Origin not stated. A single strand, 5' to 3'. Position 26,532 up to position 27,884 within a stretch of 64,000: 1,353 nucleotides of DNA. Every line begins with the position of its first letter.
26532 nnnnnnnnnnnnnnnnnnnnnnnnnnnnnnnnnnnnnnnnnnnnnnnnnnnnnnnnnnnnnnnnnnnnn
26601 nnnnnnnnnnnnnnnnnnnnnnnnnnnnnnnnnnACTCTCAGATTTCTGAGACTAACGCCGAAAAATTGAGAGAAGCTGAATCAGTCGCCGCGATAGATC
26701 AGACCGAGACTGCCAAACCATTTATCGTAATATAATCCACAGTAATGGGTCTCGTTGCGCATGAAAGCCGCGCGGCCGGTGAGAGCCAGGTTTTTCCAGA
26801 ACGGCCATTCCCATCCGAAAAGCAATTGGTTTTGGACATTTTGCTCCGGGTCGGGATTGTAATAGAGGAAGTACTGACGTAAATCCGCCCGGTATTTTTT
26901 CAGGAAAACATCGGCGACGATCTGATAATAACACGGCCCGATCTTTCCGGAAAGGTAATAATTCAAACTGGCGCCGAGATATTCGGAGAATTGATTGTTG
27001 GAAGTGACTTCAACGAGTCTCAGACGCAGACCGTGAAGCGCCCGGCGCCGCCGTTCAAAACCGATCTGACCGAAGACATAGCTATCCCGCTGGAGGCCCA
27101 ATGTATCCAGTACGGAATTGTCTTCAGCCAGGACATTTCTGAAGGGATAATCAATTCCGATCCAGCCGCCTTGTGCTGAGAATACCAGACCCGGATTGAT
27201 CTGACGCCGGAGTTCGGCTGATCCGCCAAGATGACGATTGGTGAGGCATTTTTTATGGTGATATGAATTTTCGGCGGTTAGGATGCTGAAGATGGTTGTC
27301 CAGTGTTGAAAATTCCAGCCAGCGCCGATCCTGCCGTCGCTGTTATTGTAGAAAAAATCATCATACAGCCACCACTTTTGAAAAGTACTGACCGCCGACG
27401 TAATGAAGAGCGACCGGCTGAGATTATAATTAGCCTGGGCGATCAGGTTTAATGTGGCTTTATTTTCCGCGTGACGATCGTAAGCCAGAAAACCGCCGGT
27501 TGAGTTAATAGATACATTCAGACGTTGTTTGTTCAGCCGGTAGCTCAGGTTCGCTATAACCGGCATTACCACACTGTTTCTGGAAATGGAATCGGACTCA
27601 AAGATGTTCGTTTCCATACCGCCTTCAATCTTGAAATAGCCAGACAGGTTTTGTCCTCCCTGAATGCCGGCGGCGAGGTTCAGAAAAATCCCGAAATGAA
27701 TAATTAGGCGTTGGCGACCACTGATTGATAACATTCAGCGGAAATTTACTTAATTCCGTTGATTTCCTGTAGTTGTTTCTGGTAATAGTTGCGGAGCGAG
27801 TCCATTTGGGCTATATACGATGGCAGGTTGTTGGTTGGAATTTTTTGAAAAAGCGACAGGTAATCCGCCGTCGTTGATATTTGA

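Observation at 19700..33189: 13.5-kb co-directional array linking a sigma54 two-component system, a secreted coiled-coil protein, two OM barrels, tandem serpins and a T9SS-secreted 820-aa protein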

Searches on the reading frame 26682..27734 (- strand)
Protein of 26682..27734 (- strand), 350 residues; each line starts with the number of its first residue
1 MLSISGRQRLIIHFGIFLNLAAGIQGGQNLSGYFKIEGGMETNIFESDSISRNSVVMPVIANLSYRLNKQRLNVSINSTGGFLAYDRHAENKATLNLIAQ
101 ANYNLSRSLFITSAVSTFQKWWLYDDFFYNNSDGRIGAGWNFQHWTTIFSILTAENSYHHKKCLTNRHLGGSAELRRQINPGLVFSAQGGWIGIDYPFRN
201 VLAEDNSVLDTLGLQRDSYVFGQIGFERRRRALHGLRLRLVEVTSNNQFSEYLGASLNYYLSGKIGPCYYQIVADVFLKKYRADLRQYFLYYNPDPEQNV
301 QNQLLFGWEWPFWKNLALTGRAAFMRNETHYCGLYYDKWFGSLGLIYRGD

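Call 4: search_protein_families(library=pfam, proteins=[window:26682-27734:-], max_evalue=0.01)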
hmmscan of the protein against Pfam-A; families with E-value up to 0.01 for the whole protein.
window:26682-27734:- (350 aa): 0 families

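Call 5: search_protein_families(library=ncbifam, proteins=[window:26682-27734:-], max_evalue=0.01)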
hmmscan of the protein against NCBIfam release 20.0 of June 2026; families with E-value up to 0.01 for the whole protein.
window:26682-27734:- (350 aa): 0 families

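Call 47: search_solved_structures(query=A2, max_evalue=10)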
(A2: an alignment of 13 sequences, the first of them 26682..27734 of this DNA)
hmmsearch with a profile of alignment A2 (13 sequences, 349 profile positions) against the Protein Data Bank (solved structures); distinct sequences matched with E-value up to 10: 0.

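Call 49: search_protein_families(library=pfam, alignment_id=A2, max_evalue=10)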
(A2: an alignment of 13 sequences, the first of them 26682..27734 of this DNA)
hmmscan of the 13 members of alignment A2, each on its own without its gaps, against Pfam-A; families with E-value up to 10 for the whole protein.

A. member 1, window:26682-27734:- (350 aa): 0 families

B. families by the number of members that match (of 13 scanned): 3 families
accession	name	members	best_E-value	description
PF04575.19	SlipAM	1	0.01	Surface lipoprotein assembly modifier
PF18248.6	RalF_SCD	1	0.1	RalF C-terminal Sec-7 capping domain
PF24116.1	DUF7390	1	0.13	Domain of unknown function (DUF7390)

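Call 50: find_homologous_proteins(query=A2, max_evalue=0.01)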
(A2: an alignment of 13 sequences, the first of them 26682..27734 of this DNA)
Query A2 (13 sequences) (350 aa, profile of the alignment): 18 proteins with E <= 0.01 among 4618 candidates.
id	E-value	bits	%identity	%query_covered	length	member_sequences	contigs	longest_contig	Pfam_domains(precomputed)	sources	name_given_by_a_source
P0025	1.7e-125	437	35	92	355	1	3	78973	-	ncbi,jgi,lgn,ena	ncbi:MAG: hypothetical protein WC703_00475 [Candidatus Neomarinimicrobiota bacterium]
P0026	1.3e-123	431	31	91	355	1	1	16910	-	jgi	-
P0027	4.5e-122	426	31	91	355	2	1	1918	-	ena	-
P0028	1.3e-121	424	62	93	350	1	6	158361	-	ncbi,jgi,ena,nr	ncbi:MAG TPA: hypothetical protein P5268_02830 [Candidatus Marinimicrobia bacterium]|nr:hypothetical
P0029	2.8e-120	420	31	20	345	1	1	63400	-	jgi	jgi:hypothetical protein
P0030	1.4e-114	401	35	98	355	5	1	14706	-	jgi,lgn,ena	-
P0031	3.8e-113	396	60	93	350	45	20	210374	-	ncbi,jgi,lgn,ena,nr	ncbi:MAG TPA: hypothetical protein PLC51_09690 [Candidatus Marinimicrobia bacterium]|jgi:hypothetica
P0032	4.6e-106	373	62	97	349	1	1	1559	-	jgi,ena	-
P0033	1.9e-105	371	62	100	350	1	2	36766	-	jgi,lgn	-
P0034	4.1e-102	360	54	98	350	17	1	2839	-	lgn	-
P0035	3.0e-101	357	50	99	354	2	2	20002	-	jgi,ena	-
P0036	1.6e-99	351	57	92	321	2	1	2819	-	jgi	-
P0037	6.9e-98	346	55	98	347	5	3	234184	-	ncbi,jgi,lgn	jgi:hypothetical protein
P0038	1.4e-89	319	35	97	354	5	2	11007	-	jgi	-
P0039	4.1e-84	301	33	91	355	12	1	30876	-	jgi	-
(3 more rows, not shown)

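Call 63: search_protein_representatives(alignment_id=A4)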
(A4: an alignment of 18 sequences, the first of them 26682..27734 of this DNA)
Query: 18 sequences, 353 profile positions. Proteins with E-value up to 0.001 (for the whole library): 269; up to 1e-10: 184; up to 1e-30: 58. The best 150 are listed.
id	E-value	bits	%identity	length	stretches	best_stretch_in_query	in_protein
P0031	2.0e-150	517.3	-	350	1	1-352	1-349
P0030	2.9e-139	480.6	-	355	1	1-353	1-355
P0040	2.1e-127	441.6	-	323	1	33-352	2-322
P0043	4.6e-110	384.6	-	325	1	30-353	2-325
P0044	2.0e-103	362.7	-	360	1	10-352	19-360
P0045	5.0e-103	361.4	-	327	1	31-352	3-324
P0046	7.4e-99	347.7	-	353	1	2-353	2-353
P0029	3.3e-98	345.6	-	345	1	16-352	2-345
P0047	1.4e-91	323.8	-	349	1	12-352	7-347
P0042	8.6e-82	291.6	-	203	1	152-352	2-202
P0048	7.0e-72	259.0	-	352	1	12-352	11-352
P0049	6.5e-70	252.5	-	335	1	31-349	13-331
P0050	2.0e-64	234.4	-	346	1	8-352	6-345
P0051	3.5e-63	230.4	-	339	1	9-352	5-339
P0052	3.9e-61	223.6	-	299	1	55-351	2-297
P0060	3.7e-44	167.8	-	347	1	14-352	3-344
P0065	1.2e-40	156.2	-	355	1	9-349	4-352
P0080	3.3e-34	135.1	-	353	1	8-352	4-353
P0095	2.9e-31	125.4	-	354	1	26-348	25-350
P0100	2.2e-30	122.5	-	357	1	8-352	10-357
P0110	2.1e-28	116.0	-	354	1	12-344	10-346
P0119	3.4e-27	112.0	-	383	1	29-351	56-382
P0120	4.4e-27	111.6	-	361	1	11-349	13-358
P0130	6.6e-25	104.5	-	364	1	14-349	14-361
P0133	2.4e-24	102.6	-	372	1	26-352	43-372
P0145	4.7e-23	98.4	-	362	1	9-352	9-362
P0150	2.9e-22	95.8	-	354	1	11-352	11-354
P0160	5.2e-21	91.6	-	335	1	40-352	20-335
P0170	4.2e-19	85.4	-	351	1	19-346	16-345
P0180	4.2e-17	78.8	-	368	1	216-349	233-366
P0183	6.7e-17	78.1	-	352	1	15-352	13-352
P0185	7.2e-16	74.7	-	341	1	32-351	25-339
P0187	9.3e-16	74.4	-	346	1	104-352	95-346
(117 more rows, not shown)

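Call 64: search_protein_families(library=pfam, proteins=[P0060, P0080, P0100, P0119, P0133, P0150, P0170, P0180, P0185, P0187], max_evalue=1)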
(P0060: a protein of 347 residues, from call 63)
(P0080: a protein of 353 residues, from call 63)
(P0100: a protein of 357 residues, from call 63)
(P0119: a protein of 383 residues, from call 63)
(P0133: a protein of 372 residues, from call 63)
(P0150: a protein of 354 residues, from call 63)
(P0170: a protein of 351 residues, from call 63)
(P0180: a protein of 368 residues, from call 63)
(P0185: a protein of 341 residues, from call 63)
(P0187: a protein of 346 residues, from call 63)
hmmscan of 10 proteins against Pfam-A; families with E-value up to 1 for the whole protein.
P0060 (347 aa): 1 family
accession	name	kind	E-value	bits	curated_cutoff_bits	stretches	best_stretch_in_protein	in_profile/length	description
PF23474.1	Acb1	-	0.11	12.7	27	1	185-256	38-108/144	Anti-CBASS protein Acb1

P0080 (353 aa): 0 families

P0100 (357 aa): 0 families

P0119 (383 aa): 0 families

P0133 (372 aa): 1 family
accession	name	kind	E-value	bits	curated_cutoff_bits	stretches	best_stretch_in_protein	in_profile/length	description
PF10082.15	BBP2_2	-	0.039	13.3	23.7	0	113-183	292-362/378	Putative beta-barrel porin 2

P0150 (354 aa): 0 families

P0170 (351 aa): 2 families
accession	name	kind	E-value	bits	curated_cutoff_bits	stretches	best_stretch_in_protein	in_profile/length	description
PF14345.11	GDYXXLXY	-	0.058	13.6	27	1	305-339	7-41/153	GDYXXLXY protein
PF22862.1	Hac8_like_N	-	0.25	12.4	27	1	247-328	27-105/106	Halocin 8-like N-terminal domain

P0180 (368 aa): 0 families

P0185 (341 aa): 1 family
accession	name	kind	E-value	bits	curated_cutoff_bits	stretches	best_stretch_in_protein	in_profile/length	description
PF10082.15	BBP2_2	-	0.17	11.1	23.7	0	99-171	303-374/378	Putative beta-barrel porin 2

P0187 (346 aa): 1 family
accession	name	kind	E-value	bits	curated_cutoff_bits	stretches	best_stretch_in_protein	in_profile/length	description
PF21470.2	BppU-like_C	-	0.074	13.6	27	1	75-88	30-43/59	Minor structural protein 5-like, C-terminal domain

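Call 66: find_encoding_contigs(protein=P0100, flank=8000, max_places=2)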
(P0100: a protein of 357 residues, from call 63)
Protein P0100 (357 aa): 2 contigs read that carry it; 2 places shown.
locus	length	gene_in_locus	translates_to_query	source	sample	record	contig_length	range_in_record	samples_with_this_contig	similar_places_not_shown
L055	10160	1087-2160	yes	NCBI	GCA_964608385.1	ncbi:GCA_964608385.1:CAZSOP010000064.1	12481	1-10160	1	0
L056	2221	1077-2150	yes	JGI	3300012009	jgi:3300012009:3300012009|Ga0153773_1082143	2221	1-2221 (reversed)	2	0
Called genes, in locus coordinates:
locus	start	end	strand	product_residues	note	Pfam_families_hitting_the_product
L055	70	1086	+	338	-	-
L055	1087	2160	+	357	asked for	-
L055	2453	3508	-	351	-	PF01208:URO-D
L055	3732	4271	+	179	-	PF14595:Thioredoxin_9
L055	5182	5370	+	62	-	-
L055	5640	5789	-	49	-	PF18930:DUF5679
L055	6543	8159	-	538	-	PF03577:Peptidase_C69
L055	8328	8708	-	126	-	-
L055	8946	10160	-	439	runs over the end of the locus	PF22244:GCE_fung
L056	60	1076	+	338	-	-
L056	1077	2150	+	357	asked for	-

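Call 67: find_encoding_contigs(protein=P0150, flank=8000, max_places=2)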
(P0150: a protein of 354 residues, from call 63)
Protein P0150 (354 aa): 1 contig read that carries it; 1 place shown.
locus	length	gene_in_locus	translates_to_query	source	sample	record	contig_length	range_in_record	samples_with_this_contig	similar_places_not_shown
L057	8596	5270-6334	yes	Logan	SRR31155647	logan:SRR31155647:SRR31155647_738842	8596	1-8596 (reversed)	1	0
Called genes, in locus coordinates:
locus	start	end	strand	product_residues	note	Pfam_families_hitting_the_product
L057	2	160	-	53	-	?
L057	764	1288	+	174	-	PF02622:DUF179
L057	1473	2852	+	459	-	PF00672:HAMP, PF00512:HisKA, PF02518:HATPase_c, PF13589:HATPase_c_3 (weak)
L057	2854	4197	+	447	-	PF00072:Response_reg, PF00158:Sigma54_activat, PF14532:Sigma54_activ_2, PF00004:AAA, PF07724:AAA_2 (weak), PF07728:AAA_5, PF25601:AAA_lid_14, PF02954:HTH_8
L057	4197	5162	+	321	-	-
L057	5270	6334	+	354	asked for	-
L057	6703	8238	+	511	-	PF12450:vWF_A, PF00092:VWA, PF13519:VWA_2, PF13768:VWA_3 (weak), PF12034:YfbK_C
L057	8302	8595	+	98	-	?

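Call 70: predict_structure(alignment_id=A4)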
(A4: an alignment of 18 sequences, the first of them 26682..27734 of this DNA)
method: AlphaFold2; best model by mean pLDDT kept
length: 350 residues; sequences in the alignment: 18
mean_pLDDT: 87.4   pTM: 0.79
mean pLDDT of the five models: 87.4, 84.9, 84.4, 83.9, 83.3
residues with pLDDT >= 90: 232; 70-90: 70; 50-70: 27; < 50: 21
segments of 3 or more residues with pLDDT < 50: 1-9, 19-26, 207-210
pLDDT, mean of each block of 10 residues (from residue 1): 43 54 55 96 83 92 93 95 91 95 96 96 88 96 96 93 93 97 96 94 60 86 96 96 89 95 95 95 75 68 94 95 91 88 94
secondary structure, 60 per line:
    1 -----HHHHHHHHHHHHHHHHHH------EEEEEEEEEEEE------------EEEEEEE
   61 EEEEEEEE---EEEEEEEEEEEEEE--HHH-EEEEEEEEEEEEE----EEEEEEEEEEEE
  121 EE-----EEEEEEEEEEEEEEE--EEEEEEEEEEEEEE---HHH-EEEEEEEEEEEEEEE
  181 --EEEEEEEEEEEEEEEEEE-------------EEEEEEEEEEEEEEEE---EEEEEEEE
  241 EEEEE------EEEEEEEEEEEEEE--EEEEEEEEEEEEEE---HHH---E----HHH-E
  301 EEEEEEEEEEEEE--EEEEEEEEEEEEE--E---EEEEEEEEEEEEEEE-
elements in order: H6-23 E30-41 E54-68 E72-85 E92-104 E109-122 E128-142 E145-158 E166-180 E183-200 E214-229 E233-245 E252-265 E268-281 E300-313 E316-328 E335-349

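Call 73: find_encoding_contigs(protein=P0060, flank=9000, max_places=1)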
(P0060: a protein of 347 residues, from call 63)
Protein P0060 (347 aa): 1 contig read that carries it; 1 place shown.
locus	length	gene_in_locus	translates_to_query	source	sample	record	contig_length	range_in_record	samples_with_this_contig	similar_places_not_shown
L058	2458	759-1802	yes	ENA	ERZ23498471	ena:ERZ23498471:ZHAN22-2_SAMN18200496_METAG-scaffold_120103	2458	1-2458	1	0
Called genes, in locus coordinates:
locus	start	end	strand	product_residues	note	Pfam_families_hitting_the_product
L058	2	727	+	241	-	?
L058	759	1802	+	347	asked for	-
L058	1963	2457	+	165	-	?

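Call 74: find_encoding_contigs(protein=P0120, flank=9000, max_places=1)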
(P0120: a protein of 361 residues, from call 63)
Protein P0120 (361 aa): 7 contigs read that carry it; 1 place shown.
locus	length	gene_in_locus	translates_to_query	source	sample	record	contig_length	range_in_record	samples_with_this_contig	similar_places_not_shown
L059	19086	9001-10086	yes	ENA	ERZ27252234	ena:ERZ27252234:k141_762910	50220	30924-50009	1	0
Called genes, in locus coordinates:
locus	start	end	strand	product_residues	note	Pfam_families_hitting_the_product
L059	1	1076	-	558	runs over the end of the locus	PF07494:Reg_prop (faint)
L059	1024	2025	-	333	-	PF14378:PAP2_3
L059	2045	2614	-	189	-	PF08241:Methyltransf_11, PF13649:Methyltransf_25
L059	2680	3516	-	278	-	PF01048:PNP_UDP_1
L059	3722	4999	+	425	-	PF11700:ATG22, PF07690:MFS_1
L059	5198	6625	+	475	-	PF00672:HAMP, PF00512:HisKA, PF13581:HATPase_c_2 (faint), PF02518:HATPase_c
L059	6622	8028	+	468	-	PF00072:Response_reg, PF00158:Sigma54_activat, PF01078:Mg_chelatase (faint), PF14532:Sigma54_activ_2, PF07728:AAA_5 (weak), PF25601:AAA_lid_14, PF02954:HTH_8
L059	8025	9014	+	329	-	-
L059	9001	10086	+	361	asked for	-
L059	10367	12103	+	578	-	-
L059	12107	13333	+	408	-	PF00079:Serpin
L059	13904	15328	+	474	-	PF02129:Peptidase_S15, PF00561:Abhydrolase_1 (weak), PF12697:Abhydrolase_6, PF12146:Hydrolase_4, PF00326:Peptidase_S9 (faint), PF01738:DLH (faint), PF08840:BAAT_C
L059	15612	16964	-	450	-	-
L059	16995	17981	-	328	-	PF01207:Dus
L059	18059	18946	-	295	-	PF04187:Cofac_haem_bdg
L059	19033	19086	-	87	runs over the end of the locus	?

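Call 75: find_encoding_contigs(protein=P0170, flank=9000, max_places=1)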
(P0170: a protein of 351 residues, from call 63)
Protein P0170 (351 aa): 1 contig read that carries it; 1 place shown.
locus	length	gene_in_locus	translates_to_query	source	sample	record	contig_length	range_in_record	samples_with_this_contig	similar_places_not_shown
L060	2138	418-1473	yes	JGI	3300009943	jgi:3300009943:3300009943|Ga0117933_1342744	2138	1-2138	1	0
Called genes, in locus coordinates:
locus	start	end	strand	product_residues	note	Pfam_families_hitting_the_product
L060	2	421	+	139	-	?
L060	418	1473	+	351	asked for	-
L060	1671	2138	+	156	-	?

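Call 84: list_cluster_members(proteins=[P0044, P0050, P0065, P0080, P0095, P0110, P0130, P0145, P0160, P0183])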
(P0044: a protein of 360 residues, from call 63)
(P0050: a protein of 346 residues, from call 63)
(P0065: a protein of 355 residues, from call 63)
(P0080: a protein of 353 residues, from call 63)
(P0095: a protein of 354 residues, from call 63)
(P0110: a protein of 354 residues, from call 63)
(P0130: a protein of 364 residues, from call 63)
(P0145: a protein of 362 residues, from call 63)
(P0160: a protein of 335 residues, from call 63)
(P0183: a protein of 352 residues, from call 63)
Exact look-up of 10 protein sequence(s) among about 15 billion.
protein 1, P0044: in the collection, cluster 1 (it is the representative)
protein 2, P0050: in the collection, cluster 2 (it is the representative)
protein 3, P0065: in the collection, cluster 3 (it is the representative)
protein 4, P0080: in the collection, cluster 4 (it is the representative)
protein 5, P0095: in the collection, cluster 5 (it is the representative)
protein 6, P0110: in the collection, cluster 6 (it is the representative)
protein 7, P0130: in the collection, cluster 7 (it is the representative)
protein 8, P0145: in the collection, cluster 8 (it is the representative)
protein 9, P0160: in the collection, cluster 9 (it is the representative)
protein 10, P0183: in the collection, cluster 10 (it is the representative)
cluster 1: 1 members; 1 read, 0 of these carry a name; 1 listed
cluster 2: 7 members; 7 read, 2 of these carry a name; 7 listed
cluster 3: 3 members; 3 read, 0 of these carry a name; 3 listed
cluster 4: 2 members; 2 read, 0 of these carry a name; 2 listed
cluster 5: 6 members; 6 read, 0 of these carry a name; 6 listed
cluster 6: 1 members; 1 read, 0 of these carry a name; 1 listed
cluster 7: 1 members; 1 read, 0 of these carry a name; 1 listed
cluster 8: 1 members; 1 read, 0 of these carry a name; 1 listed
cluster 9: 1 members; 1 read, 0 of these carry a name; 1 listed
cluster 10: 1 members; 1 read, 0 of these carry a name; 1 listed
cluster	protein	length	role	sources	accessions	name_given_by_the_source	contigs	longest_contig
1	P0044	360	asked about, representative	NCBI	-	-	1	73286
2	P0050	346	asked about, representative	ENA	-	-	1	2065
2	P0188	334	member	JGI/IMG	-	hypothetical protein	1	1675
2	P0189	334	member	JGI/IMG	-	hypothetical protein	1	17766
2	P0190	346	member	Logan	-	-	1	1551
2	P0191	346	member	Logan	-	-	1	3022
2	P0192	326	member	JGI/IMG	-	-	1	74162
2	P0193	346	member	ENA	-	-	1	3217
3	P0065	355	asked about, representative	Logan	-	-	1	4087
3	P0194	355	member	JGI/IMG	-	-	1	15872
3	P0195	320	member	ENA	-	-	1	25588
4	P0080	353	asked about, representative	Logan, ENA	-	-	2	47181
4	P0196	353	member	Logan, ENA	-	-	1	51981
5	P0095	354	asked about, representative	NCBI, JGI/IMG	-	-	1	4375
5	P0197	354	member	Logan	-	-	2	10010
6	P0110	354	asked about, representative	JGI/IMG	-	-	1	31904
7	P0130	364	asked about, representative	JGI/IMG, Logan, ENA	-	-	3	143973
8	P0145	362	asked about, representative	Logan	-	-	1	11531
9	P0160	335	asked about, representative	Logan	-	-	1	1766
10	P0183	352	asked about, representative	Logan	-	-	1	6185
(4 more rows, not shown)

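Call 85: find_encoding_contigs(protein=P0080, flank=10000, max_places=1)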
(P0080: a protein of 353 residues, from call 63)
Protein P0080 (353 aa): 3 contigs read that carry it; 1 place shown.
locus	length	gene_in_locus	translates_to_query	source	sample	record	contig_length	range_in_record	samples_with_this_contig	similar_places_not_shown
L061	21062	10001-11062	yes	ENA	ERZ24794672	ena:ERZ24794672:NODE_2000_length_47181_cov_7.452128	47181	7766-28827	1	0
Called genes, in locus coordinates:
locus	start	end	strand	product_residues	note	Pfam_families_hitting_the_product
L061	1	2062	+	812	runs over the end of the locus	PF17764:PriA_3primeBD, PF00270:DEAD, PF04851:ResIII, PF18319:Zn_ribbon_PriA, PF00271:Helicase_C, PF18074:PriA_C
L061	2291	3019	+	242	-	PF00149:Metallophos, PF12850:Metallophos_2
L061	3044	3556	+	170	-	PF03259:Robl_LC7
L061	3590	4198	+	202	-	PF00025:Arf (weak)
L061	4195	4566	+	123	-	-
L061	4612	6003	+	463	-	PF11700:ATG22, PF07690:MFS_1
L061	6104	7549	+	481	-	PF00672:HAMP, PF00512:HisKA, PF02518:HATPase_c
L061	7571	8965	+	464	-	PF00072:Response_reg, PF00004:AAA (faint), PF00158:Sigma54_activat, PF14532:Sigma54_activ_2, PF07728:AAA_5 (faint), PF25601:AAA_lid_14, PF02954:HTH_8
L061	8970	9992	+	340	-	-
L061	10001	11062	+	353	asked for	-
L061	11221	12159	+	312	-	-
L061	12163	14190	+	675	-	-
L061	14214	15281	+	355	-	-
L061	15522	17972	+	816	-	PF11369:DUF3160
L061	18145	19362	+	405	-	PF00079:Serpin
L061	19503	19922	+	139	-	-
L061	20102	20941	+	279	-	-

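Call 86: find_encoding_contigs(protein=P0110, flank=10000, max_places=1)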
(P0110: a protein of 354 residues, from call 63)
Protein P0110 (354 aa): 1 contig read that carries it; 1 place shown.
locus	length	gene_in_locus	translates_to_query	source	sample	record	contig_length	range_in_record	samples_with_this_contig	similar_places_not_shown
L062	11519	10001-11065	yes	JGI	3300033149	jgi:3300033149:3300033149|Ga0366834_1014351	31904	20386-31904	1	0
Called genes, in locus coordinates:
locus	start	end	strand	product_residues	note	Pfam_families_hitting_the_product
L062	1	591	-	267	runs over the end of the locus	-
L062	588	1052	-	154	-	PF02870:Methyltransf_1N, PF01035:DNA_binding_1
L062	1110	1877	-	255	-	PF06130:PTAC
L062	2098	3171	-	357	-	PF02421:FeoB_N (faint), PF03193:RsgA_GTPase, PF00005:ABC_tran (weak), PF01926:MMR_HSR1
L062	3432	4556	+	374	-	PF13439:Glyco_transf_4, PF13477:Glyco_trans_4_2, PF13579:Glyco_trans_4_4, PF20706:GT4-conflict, PF00534:Glycos_transf_1, PF13692:Glyco_trans_1_4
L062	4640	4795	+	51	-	-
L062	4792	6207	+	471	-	PF00672:HAMP, PF00512:HisKA, PF02518:HATPase_c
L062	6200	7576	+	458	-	PF00072:Response_reg, PF23198:PDE8A_N (weak), PF00158:Sigma54_activat, PF14532:Sigma54_activ_2, PF07728:AAA_5 (weak), PF00004:AAA (weak), PF25601:AAA_lid_14, PF02954:HTH_8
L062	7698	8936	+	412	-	PF00079:Serpin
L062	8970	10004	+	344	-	-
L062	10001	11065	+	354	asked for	-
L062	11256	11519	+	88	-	?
